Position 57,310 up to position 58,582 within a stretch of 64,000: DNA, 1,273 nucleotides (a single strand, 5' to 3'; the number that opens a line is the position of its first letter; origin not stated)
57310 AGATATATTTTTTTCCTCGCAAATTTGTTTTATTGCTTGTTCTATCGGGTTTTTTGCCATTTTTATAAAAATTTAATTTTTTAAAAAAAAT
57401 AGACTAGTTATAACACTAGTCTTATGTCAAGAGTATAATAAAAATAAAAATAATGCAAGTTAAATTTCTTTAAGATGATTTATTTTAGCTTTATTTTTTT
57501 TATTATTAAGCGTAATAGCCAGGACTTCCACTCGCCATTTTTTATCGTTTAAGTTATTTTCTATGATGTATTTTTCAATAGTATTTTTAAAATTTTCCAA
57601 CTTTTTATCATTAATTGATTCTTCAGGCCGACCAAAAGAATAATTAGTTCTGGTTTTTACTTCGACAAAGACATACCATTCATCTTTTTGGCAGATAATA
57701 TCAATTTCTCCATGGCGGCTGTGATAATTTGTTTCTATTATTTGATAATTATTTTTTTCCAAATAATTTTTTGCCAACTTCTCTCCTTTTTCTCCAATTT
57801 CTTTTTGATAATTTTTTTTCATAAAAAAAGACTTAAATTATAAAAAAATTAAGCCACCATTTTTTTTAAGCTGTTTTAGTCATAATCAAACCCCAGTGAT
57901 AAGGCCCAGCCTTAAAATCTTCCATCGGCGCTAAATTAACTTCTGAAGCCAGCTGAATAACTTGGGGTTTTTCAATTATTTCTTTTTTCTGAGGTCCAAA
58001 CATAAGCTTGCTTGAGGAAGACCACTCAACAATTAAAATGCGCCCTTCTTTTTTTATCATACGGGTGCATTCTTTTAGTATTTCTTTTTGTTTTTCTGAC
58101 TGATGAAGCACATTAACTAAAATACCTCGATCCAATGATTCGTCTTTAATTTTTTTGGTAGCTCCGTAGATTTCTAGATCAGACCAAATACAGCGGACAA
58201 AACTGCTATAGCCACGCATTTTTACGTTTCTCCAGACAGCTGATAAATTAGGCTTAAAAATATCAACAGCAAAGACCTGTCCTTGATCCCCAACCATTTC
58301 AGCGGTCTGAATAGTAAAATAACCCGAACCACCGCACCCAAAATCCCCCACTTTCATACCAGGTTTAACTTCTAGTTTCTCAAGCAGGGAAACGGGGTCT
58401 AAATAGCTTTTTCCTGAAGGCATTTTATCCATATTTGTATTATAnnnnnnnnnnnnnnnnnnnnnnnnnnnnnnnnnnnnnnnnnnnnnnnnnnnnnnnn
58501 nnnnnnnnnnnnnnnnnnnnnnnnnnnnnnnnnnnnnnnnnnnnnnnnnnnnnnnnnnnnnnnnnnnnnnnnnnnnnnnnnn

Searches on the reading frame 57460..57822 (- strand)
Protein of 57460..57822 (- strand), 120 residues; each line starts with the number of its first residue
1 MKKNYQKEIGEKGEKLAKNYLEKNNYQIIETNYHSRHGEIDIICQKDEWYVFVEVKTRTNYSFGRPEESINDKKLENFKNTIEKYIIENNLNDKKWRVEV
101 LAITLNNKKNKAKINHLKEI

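Call 60: search_protein_families(library=ncbifam, proteins=[window:57460-57822:-], max_evalue=0.01)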
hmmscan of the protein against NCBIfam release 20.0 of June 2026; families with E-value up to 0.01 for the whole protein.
window:57460-57822:- (120 aa): 23 families
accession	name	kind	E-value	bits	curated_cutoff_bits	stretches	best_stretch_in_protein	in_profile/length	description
NF009154.0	PRK12497.3-3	equivalog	1.3e-29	102.7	109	1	3-120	6-122/123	YraN family protein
NF009150.0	PRK12497.1-3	equivalog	7.5e-26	90.5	81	1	5-115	4-111/118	YraN family protein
NF011268.0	PRK14675.1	equivalog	3e-24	85.4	180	1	3-119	6-121/127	hypothetical protein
NF009152.0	PRK12497.2-4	equivalog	4.2e-22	78.4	111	1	5-105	6-103/114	YraN family protein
NF011271.0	PRK14678.1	equivalog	2.1e-21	76.1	172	1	6-117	5-113/120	hypothetical protein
NF011274.0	PRK14681.1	equivalog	4.8e-21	75.2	207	1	6-117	42-154/158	hypothetical protein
NF011280.0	PRK14688.1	equivalog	3e-20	72.5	230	1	6-111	5-110/121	hypothetical protein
NF011273.0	PRK14680.1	equivalog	2.2e-18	66.5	199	1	6-119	5-116/134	hypothetical protein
TIGR00252.1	TIGR00252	hypoth_equivalog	1.3e-17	63.9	69.05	1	6-109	6-113/123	YraN family protein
NF011270.0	PRK14677.1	equivalog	1.8e-17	63.6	124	1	13-106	7-97/108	hypothetical protein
NF009153.0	PRK12497.3-1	equivalog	7.4e-16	58.5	171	1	5-119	8-123/125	YraN family protein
NF011267.0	PRK14674.1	equivalog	8.3e-15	55.1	232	1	7-108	5-107/133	hypothetical protein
NF011281.0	PRK14689.1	equivalog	1.8e-13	50.6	122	1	6-115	7-121/128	hypothetical protein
NF009151.0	PRK12497.1-5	equivalog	6.8e-13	49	124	1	6-103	13-109/126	YraN family protein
NF011275.0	PRK14682.1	equivalog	3e-11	43.7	203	1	8-107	5-106/117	hypothetical protein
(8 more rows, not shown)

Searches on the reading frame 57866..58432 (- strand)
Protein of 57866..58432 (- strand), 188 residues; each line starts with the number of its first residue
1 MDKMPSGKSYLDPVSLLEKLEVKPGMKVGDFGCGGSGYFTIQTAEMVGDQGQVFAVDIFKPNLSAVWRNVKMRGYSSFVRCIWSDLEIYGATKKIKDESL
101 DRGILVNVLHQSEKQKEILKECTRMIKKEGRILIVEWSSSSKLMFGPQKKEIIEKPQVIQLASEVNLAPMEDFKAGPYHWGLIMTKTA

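Call 60: search_protein_families(library=ncbifam, proteins=[window:57866-58432:-], max_evalue=0.01)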
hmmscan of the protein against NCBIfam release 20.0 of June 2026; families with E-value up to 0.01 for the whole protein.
window:57866-58432:- (188 aa): 34 families (the best 25 are shown)
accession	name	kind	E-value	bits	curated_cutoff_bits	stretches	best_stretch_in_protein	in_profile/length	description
NF041536.1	ArsM_DUF2284_UU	exception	6.8e-10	37.9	575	1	21-137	73-183/459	arsenite methyltransferase/DUF2284 domain selenoprotein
TIGR02469.1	CbiT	equivalog_domain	8.7e-10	38.9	78.3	1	16-134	11-120/124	precorrin-6Y C5,15-methyltransferase (decarboxylating) subunit CbiT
NF041537.1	ArsM_AhpD_UU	exception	2e-09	36.7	510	1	21-138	73-184/345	arsenite methyltransferase/AhpD domain selenoprotein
NF001240.0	PRK00216.1-1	equivalog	8.7e-09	34.8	378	1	17-140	56-174/251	bifunctional demethylmenaquinone methyltransferase/2-methoxy-6-polyprenyl-1,4-benzoquinol methylase UbiE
NF047649.1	MTase_UXPK_star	exception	1.5e-08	34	460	1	21-137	74-184/283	methyltransferase/UXPK-star double selenoprotein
NF001243.0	PRK00216.1-4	equivalog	3.2e-08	33.2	235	1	17-143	40-160/237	demethylmenaquinone methyltransferase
NF008823.0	PRK11873.1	subfamily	3.7e-08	33.2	263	1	21-135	74-182/272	arsenite methyltransferase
NF052510.1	methyltran_MpqE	exception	6.6e-08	32.2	335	1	19-143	41-160/234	methyl-plastoquinone biosynthesis methyltransferase MpqE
NF001556.0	PRK00377.1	equivalog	8.4e-08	32.2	238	1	5-134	22-143/198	cobalt-precorrin-6Y C(15)-methyltransferase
NF010549.0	PRK13942.1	equivalog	1.4e-07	31.2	282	1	17-85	70-136/215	protein-L-isoaspartate O-methyltransferase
TIGR04364.1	methyltran_FxLD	equivalog_domain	2.4e-07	30.2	320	1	15-85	73-140/394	methyltransferase, FxLD system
NF043040.1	corrin_prot_MT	hypoth_equivalog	5e-07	29.4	180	1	22-136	38-149/216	corrinoid protein-associated methyltransferase CpaM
TIGR00080.1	pimt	equivalog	1.4e-06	28.3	159.05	1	16-69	69-121/216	protein-L-isoaspartate O-methyltransferase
TIGR02752.1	MenG_heptapren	equivalog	1.4e-06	28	419.85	1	17-141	38-156/231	demethylmenaquinone methyltransferase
NF001244.0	PRK00216.1-5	equivalog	4.4e-06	26.1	216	1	18-145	42-163/236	bifunctional demethylmenaquinone methyltransferase/2-methoxy-6-polyprenyl-1,4-benzoquinol methylase UbiE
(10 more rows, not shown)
